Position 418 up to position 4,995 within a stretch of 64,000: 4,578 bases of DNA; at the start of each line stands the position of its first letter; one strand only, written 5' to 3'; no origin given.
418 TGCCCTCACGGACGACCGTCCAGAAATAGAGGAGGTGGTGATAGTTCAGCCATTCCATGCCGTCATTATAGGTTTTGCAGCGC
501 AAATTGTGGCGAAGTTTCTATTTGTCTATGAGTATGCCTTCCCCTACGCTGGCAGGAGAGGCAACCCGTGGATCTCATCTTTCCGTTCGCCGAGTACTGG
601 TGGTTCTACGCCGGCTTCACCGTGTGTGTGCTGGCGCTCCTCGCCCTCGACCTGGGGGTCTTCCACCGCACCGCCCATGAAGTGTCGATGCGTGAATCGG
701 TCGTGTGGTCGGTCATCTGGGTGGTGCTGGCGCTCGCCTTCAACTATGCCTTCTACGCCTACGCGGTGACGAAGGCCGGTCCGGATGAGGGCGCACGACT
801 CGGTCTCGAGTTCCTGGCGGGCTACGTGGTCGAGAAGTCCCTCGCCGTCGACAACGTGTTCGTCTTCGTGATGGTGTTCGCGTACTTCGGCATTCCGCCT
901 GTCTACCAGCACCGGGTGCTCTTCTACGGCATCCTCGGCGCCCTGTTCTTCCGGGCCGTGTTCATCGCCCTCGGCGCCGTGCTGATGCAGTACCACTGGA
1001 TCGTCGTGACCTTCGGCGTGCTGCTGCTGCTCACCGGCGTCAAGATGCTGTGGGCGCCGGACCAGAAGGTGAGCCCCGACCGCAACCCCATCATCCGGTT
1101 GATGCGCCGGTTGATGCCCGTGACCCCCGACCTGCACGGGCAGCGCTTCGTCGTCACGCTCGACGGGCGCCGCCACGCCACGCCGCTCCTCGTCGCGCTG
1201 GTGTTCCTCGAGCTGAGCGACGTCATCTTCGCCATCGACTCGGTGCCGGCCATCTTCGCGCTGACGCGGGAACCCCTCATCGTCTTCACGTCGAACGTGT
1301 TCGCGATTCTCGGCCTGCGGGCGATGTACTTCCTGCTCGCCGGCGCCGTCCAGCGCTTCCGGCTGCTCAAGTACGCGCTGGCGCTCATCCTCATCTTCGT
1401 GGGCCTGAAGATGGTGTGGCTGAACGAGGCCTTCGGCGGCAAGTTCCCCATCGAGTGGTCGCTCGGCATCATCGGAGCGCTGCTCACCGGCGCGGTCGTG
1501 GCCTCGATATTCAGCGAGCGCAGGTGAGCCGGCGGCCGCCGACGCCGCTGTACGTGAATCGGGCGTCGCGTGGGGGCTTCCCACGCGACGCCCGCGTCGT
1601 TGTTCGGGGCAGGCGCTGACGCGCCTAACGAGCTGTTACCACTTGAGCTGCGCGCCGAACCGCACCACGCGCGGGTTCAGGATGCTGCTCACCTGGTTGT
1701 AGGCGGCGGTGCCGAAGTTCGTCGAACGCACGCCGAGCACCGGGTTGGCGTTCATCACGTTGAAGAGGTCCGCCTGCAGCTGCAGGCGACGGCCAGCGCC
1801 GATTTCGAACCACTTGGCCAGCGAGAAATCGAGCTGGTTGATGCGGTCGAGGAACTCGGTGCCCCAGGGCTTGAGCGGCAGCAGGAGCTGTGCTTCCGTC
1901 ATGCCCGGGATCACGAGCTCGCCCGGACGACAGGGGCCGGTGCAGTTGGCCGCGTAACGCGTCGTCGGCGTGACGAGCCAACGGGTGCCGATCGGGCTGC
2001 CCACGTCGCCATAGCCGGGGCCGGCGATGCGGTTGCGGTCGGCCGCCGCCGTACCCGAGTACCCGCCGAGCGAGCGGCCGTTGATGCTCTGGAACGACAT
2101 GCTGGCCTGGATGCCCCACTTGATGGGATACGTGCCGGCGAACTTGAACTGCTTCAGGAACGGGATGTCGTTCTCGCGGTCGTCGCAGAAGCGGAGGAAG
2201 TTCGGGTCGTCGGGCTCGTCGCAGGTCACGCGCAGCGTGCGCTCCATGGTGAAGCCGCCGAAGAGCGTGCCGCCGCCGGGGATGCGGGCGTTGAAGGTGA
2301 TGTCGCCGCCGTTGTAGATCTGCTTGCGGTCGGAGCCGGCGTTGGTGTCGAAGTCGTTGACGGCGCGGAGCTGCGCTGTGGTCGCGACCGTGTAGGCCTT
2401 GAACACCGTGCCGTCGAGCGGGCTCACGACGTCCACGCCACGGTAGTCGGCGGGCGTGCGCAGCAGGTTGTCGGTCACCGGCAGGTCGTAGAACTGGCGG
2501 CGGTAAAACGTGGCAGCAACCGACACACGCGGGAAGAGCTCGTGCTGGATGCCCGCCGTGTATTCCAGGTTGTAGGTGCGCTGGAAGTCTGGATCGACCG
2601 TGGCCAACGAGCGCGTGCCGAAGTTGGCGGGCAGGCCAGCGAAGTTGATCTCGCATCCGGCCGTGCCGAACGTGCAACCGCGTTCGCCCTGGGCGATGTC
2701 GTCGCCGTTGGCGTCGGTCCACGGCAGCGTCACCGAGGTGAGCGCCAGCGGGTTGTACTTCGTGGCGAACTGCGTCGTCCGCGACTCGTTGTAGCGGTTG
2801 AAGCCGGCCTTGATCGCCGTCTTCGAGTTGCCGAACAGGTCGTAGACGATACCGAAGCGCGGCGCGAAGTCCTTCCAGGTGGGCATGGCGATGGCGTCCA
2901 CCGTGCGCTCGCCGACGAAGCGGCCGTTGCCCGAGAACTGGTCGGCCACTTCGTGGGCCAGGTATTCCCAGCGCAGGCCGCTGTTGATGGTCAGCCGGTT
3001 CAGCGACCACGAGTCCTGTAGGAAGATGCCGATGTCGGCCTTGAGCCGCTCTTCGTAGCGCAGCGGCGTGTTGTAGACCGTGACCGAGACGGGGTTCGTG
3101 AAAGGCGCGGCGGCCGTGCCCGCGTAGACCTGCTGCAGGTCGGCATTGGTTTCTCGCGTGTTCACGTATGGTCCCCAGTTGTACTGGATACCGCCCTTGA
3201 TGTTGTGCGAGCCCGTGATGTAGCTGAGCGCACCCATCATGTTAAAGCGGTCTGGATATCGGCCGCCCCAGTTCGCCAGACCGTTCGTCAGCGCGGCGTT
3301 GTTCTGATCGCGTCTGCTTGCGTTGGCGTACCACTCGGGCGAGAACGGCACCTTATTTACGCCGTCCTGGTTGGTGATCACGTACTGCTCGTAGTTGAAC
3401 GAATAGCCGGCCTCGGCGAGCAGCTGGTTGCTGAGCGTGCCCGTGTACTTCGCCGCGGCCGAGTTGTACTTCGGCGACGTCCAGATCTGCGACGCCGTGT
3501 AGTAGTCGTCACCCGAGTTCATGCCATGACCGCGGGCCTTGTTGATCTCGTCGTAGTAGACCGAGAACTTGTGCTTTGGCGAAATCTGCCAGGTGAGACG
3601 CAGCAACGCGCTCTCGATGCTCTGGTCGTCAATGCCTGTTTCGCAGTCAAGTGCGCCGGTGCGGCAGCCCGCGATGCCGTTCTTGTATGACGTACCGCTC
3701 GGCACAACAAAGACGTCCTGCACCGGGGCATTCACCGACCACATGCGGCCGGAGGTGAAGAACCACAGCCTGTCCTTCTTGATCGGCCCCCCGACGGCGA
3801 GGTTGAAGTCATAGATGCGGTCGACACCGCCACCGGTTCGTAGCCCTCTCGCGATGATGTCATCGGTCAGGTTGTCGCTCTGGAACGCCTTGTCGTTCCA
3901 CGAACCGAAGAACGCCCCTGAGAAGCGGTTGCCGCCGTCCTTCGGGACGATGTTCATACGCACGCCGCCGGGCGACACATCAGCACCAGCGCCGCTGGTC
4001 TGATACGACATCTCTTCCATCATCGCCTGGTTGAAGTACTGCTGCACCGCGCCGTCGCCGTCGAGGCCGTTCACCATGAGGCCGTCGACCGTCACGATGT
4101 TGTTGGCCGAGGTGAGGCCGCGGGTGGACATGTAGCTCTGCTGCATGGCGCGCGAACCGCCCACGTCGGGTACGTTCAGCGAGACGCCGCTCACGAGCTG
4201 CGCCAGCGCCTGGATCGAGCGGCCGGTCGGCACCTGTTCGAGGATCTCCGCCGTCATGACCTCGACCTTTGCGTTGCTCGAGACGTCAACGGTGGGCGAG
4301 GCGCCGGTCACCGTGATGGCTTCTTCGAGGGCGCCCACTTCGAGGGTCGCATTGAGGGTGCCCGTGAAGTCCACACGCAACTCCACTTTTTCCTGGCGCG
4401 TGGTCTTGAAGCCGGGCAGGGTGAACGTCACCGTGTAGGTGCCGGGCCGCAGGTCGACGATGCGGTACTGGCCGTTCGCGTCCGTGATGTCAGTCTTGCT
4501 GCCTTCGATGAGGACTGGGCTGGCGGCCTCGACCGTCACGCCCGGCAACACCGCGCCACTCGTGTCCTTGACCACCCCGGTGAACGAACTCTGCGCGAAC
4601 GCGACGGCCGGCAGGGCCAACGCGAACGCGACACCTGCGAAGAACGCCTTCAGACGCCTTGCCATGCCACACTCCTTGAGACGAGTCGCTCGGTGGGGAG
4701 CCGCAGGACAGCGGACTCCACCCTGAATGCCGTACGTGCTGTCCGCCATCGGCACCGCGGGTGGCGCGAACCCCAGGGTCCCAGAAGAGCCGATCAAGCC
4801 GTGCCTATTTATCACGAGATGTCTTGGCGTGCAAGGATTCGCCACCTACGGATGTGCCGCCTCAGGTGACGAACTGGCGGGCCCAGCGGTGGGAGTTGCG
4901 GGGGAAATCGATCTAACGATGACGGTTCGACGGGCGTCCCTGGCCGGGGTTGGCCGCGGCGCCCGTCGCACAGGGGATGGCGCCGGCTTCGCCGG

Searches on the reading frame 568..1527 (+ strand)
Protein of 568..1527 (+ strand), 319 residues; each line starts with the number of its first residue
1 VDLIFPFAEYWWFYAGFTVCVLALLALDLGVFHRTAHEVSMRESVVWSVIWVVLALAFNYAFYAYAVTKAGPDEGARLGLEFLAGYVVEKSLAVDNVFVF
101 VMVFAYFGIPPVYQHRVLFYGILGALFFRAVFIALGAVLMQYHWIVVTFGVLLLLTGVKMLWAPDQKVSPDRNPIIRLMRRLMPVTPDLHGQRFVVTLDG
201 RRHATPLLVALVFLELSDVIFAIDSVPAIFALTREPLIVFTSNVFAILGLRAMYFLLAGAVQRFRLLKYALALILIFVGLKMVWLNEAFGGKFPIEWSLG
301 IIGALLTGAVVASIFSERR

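Call 69: search_protein_families(library=pfam, proteins=[window:568-1527:+], max_evalue=0.00001)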
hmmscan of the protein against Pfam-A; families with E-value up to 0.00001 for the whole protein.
window:568-1527:+ (319 aa): 1 family
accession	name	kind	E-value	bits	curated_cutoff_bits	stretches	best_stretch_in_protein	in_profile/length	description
PF03741.22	TerC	-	1.2e-49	168.9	27.8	1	84-284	2-176/178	Integral membrane protein TerC family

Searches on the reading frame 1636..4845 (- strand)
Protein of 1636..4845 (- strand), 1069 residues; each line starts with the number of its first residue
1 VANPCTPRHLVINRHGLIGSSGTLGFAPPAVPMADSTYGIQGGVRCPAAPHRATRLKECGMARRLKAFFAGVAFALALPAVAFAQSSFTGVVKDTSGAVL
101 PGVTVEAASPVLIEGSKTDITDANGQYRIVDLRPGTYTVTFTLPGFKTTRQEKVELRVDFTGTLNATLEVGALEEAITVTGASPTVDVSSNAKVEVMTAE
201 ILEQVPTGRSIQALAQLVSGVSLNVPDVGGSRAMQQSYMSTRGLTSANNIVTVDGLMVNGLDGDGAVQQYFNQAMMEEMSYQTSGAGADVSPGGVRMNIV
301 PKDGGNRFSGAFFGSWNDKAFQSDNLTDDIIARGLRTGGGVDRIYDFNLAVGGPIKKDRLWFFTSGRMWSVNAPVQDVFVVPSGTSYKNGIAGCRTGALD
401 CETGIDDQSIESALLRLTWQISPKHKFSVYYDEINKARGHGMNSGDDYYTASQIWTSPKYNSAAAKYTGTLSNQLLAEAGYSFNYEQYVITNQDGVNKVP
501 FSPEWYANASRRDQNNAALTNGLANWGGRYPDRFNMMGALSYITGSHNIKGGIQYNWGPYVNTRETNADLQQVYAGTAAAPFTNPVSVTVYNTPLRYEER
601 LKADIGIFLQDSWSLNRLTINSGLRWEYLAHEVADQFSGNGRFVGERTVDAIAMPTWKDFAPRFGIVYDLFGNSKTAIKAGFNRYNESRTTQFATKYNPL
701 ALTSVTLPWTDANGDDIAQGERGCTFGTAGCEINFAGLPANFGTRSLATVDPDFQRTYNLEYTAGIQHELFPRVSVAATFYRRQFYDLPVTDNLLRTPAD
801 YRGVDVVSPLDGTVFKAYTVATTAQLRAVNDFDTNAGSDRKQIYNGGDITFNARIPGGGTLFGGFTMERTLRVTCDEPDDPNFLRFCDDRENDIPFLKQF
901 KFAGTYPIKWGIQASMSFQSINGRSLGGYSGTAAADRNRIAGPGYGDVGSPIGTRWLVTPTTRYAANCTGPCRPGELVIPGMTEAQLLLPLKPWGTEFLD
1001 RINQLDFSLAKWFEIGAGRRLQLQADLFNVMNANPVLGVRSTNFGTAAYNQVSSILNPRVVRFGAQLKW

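Call 69: search_protein_families(library=pfam, proteins=[window:1636-4845:-], max_evalue=0.00001)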
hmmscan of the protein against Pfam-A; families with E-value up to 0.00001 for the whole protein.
window:1636-4845:- (1069 aa): 4 families
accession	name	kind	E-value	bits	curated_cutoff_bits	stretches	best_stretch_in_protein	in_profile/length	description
PF25183.1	OMP_b-brl_4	-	5e-39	134.8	30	2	410-872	154-633/838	Outer membrane beta barrel domain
PF13620.12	CarboxypepD_reg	-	1.2e-17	64.5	32.3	1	88-169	2-82/82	Carboxypeptidase regulatory-like domain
PF13715.12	CarbopepD_reg_2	-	4.2e-07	30.3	32.2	1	89-169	2-77/88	CarboxypepD_reg-like domain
PF07715.20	Plug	-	1.5e-06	29.1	23.9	1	190-293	5-102/107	TonB-dependent Receptor Plug Domain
